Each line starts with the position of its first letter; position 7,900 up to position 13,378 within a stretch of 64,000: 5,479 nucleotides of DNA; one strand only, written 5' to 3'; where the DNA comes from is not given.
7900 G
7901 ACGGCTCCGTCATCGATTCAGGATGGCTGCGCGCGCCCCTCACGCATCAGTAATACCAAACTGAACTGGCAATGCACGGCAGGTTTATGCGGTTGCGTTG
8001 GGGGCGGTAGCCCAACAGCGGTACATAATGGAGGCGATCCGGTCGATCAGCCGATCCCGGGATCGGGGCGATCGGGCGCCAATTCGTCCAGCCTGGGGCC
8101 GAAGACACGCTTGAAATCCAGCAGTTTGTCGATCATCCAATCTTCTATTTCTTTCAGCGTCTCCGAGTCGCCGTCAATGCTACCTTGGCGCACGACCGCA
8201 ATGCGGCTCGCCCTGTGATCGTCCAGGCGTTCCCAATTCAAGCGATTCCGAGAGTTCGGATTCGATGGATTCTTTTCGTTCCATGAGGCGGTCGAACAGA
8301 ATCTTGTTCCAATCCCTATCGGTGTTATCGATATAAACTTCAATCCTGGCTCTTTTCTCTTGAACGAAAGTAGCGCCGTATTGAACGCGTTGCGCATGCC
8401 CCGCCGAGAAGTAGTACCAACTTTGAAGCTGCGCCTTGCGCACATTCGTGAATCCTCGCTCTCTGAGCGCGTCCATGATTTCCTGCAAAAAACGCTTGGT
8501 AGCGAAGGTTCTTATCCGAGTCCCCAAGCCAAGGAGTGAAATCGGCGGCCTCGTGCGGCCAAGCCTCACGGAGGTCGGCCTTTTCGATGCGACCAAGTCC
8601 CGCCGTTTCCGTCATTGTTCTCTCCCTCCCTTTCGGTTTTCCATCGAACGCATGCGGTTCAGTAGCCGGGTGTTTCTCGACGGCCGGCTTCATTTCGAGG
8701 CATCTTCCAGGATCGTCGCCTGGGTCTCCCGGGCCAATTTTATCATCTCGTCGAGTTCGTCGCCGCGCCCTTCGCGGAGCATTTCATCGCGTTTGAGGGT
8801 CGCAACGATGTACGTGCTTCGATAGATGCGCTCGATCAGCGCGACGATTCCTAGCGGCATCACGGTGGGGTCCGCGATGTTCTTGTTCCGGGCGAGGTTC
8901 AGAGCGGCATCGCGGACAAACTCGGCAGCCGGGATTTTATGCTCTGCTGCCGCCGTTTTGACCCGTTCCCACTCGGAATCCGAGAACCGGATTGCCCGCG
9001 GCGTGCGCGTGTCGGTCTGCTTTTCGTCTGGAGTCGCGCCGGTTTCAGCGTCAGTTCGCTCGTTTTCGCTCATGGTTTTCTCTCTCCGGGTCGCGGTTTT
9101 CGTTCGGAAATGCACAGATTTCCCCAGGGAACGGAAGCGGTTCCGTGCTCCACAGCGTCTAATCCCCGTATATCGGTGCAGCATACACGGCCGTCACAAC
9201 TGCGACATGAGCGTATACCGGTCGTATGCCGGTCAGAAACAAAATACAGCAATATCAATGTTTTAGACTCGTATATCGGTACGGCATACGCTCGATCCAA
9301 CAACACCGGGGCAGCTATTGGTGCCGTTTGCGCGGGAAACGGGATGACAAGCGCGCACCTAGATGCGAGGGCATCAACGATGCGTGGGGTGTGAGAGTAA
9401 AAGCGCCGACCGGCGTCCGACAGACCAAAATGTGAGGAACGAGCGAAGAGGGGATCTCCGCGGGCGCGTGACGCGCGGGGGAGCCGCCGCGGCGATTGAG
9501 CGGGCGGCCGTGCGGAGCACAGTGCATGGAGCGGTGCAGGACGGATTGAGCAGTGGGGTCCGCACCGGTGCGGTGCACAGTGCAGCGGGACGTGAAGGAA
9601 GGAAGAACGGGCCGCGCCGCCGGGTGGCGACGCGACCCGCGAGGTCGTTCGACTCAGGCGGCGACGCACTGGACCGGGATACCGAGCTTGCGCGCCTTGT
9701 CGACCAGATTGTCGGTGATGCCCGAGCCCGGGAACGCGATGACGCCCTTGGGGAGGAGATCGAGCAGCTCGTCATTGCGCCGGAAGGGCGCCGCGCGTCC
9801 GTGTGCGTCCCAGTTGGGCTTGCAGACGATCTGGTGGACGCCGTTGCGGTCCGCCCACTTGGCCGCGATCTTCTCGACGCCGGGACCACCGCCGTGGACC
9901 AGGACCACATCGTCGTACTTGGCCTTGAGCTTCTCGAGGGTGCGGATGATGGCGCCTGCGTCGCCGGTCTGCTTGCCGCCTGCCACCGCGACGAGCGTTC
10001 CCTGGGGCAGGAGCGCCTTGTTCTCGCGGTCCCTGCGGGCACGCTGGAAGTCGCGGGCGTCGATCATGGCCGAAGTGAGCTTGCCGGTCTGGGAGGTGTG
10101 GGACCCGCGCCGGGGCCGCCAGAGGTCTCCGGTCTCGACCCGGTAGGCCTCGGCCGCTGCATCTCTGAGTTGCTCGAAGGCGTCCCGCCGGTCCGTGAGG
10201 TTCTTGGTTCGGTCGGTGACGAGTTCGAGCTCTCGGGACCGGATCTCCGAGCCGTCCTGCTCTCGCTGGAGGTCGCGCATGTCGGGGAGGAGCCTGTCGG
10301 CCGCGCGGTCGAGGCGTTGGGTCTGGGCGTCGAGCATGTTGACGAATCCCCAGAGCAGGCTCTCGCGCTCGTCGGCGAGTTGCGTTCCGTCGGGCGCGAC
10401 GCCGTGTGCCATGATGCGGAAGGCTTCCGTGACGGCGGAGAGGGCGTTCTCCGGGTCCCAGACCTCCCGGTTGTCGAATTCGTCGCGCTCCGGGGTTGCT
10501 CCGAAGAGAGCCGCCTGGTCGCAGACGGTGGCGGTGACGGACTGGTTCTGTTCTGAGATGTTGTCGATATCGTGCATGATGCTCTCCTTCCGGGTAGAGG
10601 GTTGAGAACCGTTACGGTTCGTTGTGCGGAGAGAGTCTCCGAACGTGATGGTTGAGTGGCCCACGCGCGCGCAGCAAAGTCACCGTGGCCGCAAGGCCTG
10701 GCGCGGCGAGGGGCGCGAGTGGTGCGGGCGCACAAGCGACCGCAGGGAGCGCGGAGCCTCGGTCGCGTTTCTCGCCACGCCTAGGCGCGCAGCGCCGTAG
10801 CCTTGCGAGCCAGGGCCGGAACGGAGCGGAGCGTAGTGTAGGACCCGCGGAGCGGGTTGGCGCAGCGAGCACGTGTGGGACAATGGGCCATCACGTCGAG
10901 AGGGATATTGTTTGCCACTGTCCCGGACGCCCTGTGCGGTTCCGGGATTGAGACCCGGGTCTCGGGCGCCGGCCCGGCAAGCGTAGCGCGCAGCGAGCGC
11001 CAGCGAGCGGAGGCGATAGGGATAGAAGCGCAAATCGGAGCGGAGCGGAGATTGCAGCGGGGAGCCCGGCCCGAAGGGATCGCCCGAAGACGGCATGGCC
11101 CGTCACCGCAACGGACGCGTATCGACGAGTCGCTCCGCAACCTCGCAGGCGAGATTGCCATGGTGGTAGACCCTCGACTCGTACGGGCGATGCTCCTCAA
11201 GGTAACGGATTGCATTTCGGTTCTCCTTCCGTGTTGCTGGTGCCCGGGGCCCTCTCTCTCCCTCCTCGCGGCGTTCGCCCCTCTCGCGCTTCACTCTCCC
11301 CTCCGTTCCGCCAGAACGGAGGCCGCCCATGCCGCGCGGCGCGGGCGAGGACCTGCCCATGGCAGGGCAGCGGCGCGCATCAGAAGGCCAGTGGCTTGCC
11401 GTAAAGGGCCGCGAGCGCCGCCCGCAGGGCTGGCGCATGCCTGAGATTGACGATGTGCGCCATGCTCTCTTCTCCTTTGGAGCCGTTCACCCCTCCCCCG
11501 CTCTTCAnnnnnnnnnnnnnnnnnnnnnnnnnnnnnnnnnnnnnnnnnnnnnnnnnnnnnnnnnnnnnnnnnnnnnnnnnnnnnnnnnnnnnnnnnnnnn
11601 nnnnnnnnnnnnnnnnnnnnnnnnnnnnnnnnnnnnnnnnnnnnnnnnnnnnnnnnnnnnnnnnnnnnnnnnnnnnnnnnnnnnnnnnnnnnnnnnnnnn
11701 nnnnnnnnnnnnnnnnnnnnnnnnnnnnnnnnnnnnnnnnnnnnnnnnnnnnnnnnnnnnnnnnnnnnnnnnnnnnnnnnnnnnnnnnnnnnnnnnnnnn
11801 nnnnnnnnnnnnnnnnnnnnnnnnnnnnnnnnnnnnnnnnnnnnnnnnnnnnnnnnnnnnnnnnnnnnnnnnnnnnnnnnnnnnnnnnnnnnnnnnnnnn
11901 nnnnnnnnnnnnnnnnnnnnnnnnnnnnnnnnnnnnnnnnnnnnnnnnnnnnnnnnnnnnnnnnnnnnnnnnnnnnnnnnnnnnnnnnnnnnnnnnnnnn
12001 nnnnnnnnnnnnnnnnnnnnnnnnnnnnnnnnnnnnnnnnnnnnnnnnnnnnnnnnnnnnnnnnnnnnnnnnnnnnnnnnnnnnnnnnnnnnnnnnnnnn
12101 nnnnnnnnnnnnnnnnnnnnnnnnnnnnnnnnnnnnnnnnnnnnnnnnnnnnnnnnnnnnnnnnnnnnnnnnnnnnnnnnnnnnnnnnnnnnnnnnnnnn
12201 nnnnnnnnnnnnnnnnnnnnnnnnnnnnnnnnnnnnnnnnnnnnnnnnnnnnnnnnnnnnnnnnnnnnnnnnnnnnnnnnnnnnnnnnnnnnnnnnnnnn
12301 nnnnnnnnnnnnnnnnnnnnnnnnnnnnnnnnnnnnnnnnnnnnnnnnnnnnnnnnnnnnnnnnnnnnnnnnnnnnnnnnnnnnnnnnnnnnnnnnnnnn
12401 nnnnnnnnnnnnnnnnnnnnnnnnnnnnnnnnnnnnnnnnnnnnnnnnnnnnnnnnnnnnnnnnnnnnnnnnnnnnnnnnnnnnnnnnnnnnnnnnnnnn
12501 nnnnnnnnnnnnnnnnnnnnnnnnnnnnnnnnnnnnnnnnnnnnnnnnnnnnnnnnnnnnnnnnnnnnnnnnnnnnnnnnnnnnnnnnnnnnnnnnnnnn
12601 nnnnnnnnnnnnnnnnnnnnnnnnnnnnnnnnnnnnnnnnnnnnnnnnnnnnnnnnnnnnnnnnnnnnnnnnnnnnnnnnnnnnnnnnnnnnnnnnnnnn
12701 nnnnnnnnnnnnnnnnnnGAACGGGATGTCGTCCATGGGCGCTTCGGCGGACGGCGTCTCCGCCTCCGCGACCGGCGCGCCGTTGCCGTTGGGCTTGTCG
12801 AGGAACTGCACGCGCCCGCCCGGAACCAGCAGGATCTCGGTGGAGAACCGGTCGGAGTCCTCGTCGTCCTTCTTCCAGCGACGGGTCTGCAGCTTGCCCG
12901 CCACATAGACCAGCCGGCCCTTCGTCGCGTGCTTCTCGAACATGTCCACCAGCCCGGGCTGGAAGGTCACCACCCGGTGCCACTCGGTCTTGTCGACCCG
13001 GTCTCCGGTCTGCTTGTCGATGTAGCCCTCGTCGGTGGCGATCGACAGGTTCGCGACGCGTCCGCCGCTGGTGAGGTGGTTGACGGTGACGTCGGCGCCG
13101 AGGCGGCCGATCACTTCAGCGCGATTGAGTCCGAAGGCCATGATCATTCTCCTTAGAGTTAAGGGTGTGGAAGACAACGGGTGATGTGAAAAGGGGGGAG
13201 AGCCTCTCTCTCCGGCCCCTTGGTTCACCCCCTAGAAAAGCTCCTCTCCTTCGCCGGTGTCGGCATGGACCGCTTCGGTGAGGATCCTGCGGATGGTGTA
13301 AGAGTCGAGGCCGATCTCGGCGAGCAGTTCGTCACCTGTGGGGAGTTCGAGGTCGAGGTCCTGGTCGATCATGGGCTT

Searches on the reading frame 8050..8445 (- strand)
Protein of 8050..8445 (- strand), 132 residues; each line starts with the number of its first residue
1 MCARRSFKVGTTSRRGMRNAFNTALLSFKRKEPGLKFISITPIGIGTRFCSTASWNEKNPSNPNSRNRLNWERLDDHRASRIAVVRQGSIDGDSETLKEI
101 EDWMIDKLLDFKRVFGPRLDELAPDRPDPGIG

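Call 92: search_protein_families(library=pfam, proteins=[window:8050-8445:-], max_evalue=0.001)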
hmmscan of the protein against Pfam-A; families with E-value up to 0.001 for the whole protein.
window:8050-8445:- (132 aa): 1 family
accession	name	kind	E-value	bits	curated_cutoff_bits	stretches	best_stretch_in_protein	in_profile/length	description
PF14088.11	DUF4268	-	6.3e-05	23.5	27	1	67-118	85-139/140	Domain of unknown function (DUF4268)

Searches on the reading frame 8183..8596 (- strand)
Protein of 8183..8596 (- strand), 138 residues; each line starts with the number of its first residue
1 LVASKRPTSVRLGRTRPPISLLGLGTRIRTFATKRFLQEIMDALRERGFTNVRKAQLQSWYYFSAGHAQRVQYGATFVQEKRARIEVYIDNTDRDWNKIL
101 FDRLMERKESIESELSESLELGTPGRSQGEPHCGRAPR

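Call 3: search_protein_families(library=pfam, proteins=[window:8183-8596:-], max_evalue=0.1)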
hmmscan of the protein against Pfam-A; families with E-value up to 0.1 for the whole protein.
window:8183-8596:- (138 aa): 1 family
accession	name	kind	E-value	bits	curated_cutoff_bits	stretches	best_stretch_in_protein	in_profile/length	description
PF14088.11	DUF4268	-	5.7e-13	49.5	27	1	37-120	6-88/140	Domain of unknown function (DUF4268)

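Call 4: search_protein_families(library=padloc, proteins=[window:8183-8596:-], max_evalue=0.1)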
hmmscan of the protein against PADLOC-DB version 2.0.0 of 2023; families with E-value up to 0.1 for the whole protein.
window:8183-8596:- (138 aa): 4 families
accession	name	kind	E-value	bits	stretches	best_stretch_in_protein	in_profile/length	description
PDLC04911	PDC-S11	-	1.1e-11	42.6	1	33-121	178-264/318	-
PDLC04913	PDC-S11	-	2.6e-11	41.2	1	32-121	228-317/375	-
PDLC04914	PDC-S11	-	3.2e-10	37.7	1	32-121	169-259/314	-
PDLC04912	PDC-S11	-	2e-07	28.6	1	33-120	177-262/313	-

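Call 5: search_protein_families(library=ncbifam, proteins=[window:8183-8596:-], max_evalue=0.1)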
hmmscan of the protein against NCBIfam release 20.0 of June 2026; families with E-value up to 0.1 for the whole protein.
window:8183-8596:- (138 aa): 0 families

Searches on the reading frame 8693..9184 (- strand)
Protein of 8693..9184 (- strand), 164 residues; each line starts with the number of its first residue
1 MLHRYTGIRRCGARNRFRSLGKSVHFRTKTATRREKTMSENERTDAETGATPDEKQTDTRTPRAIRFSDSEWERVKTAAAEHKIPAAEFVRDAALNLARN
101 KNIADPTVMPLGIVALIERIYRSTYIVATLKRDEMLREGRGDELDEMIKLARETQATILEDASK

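Call 3: search_protein_families(library=pfam, proteins=[window:8693-9184:-], max_evalue=0.1)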
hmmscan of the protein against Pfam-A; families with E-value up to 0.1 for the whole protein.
window:8693-9184:- (164 aa): 2 families
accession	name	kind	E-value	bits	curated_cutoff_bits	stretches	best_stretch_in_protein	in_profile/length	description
PF21983.2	NikA-like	-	0.0002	21.9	27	1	64-96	8-40/72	Mobilization protein NikA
PF19807.5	DUF6290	-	0.074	13.7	27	0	65-95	6-36/72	Family of unknown function (DUF6290)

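Call 4: search_protein_families(library=padloc, proteins=[window:8693-9184:-], max_evalue=0.1)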
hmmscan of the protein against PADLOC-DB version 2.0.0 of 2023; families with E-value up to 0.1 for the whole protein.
window:8693-9184:- (164 aa): 0 families

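Call 5: search_protein_families(library=ncbifam, proteins=[window:8693-9184:-], max_evalue=0.1)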
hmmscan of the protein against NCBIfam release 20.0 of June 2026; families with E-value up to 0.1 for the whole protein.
window:8693-9184:- (164 aa): 1 family
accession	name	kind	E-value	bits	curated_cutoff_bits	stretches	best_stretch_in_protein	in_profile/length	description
NF041264.1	MobA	equivalog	0.051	14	80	0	63-97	7-41/91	plasmid mobilization protein MobA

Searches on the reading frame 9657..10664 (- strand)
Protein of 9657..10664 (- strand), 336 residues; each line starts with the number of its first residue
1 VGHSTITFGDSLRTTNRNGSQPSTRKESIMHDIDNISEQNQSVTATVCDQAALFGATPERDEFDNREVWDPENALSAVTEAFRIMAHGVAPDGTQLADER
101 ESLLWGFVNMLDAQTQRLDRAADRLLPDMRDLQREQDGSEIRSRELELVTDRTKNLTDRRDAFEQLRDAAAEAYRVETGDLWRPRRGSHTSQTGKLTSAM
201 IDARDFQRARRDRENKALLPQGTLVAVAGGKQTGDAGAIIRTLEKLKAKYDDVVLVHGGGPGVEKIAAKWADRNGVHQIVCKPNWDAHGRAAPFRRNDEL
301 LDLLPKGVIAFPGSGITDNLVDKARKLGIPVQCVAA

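Call 3: search_protein_families(library=pfam, proteins=[window:9657-10664:-], max_evalue=0.1)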
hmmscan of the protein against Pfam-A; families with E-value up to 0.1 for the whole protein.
window:9657-10664:- (336 aa): 2 families
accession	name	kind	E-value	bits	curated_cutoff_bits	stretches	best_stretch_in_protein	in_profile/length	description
PF10686.14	YAcAr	-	2.4e-21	75.8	28.2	1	225-288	3-66/66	YspA, cpYpsA-related SLOG family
PF00696.33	AA_kinase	-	0.069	13.3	24.9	0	236-276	19-56/234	Amino acid kinase family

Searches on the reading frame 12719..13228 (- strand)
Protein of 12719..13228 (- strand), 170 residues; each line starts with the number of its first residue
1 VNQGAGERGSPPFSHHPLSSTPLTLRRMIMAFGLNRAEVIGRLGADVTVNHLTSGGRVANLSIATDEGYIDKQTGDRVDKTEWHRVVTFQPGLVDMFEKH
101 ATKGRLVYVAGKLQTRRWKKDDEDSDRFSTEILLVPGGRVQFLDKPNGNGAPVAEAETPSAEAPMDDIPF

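Call 60: search_protein_families(library=pfam, proteins=[window:12719-13228:-], max_evalue=0.001)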
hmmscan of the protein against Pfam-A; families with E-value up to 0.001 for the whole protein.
window:12719-13228:- (170 aa): 1 family
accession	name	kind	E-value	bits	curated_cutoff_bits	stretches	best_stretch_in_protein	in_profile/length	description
PF00436.31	SSB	-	1.8e-22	79.8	26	1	34-134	1-98/104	Single-strand binding protein family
